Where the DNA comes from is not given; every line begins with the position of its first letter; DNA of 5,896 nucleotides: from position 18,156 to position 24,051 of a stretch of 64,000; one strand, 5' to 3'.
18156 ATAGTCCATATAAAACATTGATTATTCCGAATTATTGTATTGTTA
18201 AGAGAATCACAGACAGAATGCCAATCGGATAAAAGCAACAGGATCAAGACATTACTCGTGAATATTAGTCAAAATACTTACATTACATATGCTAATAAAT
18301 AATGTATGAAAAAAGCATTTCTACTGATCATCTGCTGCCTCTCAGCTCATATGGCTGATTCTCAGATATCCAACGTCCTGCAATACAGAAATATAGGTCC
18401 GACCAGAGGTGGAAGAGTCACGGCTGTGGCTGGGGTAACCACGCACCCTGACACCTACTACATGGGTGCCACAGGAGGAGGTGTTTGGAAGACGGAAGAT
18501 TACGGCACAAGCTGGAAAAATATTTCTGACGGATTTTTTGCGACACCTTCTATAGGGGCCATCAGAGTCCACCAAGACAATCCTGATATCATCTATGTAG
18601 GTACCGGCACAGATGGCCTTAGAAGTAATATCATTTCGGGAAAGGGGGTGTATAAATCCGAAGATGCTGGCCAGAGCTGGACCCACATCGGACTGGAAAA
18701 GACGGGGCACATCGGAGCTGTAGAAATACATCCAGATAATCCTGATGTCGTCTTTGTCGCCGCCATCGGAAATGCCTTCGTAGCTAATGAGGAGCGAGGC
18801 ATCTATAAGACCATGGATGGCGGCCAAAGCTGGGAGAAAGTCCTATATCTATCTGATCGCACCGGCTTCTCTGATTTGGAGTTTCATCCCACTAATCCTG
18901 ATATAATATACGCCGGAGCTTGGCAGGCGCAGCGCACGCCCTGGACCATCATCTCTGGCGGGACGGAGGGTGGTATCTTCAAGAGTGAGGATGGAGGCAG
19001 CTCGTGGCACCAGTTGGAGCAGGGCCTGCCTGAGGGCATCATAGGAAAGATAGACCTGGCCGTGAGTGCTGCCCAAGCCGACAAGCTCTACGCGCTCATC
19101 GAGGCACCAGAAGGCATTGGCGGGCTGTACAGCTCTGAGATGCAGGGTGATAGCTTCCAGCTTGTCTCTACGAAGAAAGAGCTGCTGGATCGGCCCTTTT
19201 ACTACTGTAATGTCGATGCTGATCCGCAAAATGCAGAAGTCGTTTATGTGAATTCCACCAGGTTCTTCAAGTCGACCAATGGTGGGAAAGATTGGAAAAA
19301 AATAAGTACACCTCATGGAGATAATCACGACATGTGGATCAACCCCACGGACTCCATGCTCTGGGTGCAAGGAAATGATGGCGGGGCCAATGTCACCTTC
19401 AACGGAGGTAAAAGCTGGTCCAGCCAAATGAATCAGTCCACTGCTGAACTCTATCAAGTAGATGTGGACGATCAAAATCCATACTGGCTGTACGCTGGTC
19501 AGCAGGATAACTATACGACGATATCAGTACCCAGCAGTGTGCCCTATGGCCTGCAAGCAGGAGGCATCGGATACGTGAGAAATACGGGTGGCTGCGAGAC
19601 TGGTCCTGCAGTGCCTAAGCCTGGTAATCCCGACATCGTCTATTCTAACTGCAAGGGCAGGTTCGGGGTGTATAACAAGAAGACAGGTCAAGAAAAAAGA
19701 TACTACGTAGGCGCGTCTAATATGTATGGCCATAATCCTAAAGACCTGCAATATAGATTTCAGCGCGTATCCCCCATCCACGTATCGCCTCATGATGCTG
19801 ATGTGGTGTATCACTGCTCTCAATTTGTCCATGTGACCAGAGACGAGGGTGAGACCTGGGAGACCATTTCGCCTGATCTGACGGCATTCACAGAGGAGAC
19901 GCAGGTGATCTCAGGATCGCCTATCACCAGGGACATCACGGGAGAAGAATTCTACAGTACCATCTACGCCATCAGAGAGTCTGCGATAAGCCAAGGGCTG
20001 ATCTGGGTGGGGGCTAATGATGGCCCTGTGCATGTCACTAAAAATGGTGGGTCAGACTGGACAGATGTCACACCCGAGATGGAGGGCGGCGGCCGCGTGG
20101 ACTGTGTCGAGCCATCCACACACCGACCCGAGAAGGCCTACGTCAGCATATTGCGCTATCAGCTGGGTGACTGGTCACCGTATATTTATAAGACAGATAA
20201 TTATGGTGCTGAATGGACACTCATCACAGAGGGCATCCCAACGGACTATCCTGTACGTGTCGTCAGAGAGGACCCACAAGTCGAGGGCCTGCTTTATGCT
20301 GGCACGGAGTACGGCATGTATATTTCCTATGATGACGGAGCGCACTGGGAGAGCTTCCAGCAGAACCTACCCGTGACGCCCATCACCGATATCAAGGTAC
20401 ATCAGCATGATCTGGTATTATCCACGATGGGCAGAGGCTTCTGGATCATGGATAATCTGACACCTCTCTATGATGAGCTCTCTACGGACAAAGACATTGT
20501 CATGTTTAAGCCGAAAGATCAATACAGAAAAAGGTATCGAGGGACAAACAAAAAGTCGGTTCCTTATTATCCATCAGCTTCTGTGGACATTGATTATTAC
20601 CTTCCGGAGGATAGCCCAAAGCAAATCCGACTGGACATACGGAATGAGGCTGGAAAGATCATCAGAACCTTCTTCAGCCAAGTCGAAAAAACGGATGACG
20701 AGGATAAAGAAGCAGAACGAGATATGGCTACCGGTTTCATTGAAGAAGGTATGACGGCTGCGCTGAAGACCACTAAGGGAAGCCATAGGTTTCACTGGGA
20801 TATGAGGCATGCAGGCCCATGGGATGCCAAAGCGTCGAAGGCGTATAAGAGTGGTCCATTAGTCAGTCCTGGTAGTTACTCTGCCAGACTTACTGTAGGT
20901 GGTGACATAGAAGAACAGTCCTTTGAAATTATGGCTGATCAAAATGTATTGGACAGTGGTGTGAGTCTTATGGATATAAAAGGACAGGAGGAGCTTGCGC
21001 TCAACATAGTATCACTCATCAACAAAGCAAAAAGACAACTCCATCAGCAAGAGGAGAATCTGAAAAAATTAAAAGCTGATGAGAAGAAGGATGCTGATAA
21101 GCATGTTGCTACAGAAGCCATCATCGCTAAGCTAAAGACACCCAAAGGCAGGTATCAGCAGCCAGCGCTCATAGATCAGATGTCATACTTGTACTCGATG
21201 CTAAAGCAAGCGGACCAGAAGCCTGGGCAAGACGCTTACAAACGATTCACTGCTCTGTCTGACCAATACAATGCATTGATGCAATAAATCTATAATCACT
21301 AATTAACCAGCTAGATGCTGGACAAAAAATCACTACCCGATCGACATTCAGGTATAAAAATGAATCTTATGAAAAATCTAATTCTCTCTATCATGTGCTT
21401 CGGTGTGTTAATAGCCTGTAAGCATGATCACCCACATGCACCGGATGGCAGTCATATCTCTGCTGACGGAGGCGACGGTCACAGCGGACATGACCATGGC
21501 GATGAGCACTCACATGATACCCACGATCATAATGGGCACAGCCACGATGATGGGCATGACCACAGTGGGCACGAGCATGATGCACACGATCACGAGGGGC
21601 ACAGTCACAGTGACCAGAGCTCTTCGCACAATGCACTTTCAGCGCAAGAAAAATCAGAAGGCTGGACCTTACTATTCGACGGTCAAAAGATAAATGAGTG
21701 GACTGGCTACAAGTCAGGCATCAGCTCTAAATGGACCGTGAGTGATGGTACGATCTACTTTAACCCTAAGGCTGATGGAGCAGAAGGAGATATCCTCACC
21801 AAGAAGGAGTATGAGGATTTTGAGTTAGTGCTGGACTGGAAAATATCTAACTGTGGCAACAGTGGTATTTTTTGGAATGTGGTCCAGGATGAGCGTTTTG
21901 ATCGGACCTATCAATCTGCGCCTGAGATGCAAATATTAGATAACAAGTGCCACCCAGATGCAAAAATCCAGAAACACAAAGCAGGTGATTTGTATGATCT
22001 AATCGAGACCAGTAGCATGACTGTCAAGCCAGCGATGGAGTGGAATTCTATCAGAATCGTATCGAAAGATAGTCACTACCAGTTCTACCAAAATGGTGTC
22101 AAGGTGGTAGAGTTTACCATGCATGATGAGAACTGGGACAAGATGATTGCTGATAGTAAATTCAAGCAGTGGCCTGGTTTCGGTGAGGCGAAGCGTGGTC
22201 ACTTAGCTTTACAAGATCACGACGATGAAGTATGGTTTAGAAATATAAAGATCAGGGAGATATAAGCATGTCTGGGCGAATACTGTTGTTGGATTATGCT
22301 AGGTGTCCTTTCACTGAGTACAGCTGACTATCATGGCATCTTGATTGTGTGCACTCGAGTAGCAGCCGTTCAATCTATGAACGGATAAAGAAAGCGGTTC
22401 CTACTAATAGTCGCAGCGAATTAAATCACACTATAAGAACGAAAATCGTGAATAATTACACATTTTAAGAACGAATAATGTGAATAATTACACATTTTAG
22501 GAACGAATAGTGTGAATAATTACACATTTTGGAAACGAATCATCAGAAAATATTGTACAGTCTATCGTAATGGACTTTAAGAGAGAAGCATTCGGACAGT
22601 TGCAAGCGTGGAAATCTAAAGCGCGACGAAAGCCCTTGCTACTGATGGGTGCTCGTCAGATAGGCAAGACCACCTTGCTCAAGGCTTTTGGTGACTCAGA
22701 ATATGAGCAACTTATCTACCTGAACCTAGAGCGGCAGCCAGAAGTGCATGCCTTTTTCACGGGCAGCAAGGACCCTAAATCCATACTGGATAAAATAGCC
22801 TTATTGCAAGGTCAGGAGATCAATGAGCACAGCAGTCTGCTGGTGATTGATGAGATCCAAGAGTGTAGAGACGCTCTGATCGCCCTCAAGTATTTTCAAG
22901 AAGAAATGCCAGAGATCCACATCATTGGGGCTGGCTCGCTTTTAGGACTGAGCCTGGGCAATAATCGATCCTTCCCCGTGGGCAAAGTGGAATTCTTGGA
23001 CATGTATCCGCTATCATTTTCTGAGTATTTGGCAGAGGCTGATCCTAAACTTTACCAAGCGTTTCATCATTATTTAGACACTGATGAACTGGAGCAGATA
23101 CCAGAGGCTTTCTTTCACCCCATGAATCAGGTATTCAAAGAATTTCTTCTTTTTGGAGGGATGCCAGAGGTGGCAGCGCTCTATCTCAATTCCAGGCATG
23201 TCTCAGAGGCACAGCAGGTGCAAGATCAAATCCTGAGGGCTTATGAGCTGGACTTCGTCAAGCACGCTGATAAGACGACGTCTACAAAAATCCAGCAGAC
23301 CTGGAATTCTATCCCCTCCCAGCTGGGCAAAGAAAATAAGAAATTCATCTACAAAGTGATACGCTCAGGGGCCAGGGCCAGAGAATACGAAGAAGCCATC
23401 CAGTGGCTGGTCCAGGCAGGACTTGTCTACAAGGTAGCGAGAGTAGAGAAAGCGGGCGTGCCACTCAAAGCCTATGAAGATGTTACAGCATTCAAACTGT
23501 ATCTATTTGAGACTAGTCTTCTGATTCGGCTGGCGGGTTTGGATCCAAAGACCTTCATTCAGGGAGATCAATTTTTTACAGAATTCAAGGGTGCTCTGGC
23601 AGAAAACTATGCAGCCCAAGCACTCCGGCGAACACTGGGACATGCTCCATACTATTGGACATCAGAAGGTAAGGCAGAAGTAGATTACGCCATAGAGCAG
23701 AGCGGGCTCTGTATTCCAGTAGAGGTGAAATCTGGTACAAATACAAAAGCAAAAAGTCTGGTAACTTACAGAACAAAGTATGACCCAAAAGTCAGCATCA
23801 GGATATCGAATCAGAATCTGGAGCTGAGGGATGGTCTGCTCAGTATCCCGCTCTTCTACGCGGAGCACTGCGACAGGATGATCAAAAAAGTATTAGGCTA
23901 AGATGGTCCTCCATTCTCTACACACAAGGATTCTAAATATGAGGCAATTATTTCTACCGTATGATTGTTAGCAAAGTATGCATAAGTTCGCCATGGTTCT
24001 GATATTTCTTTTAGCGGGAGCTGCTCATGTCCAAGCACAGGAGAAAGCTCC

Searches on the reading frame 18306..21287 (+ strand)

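Call 59: search_protein_families(library=pfam, proteins=[window:18306-21287:+], max_evalue=0.00001)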
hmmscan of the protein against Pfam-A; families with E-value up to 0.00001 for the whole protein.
window:18306-21287:+ (993 aa): 1 family
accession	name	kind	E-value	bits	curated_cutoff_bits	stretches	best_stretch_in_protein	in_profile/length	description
PF15902.12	Sortilin-Vps10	-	9.7e-28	97.6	33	1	115-239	3-114/446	Sortilin, neurotensin receptor 3,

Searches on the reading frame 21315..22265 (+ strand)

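Call 59: search_protein_families(library=pfam, proteins=[window:21315-22265:+], max_evalue=0.00001)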
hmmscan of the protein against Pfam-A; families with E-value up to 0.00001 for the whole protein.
window:21315-22265:+ (316 aa): 1 family
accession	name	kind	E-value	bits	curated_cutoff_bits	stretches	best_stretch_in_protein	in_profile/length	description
PF06439.18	3keto-disac_hyd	-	1.6e-47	162.4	26.8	1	116-314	1-187/187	3-keto-disaccharide hydrolase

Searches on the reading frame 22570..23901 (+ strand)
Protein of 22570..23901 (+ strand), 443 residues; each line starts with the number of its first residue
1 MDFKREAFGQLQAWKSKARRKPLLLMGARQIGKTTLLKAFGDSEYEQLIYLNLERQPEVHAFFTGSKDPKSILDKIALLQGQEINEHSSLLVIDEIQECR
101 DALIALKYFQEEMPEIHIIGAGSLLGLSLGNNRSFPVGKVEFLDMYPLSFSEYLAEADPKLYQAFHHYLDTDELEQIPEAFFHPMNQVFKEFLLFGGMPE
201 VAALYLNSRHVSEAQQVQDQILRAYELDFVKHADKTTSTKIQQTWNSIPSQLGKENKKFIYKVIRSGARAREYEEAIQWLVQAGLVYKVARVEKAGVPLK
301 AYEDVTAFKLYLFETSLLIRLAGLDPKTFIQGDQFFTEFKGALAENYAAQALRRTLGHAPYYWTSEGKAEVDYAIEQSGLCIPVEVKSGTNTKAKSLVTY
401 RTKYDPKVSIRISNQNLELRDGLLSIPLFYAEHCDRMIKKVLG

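Call 41: search_protein_families(library=pfam, proteins=[window:22570-23901:+])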
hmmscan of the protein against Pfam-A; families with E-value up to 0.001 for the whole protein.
window:22570-23901:+ (443 aa): 3 families
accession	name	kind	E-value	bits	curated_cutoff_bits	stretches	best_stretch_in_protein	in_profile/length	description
PF13635.12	DUF4143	-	2.2e-35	122.2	28.1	1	227-389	2-160/160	Domain of unknown function (DUF4143)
PF13173.12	AAA_14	-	1.5e-26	93.3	27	1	20-154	2-129/129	AAA domain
PF13401.12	AAA_22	-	0.00053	20.7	27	0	20-99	5-96/130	AAA domain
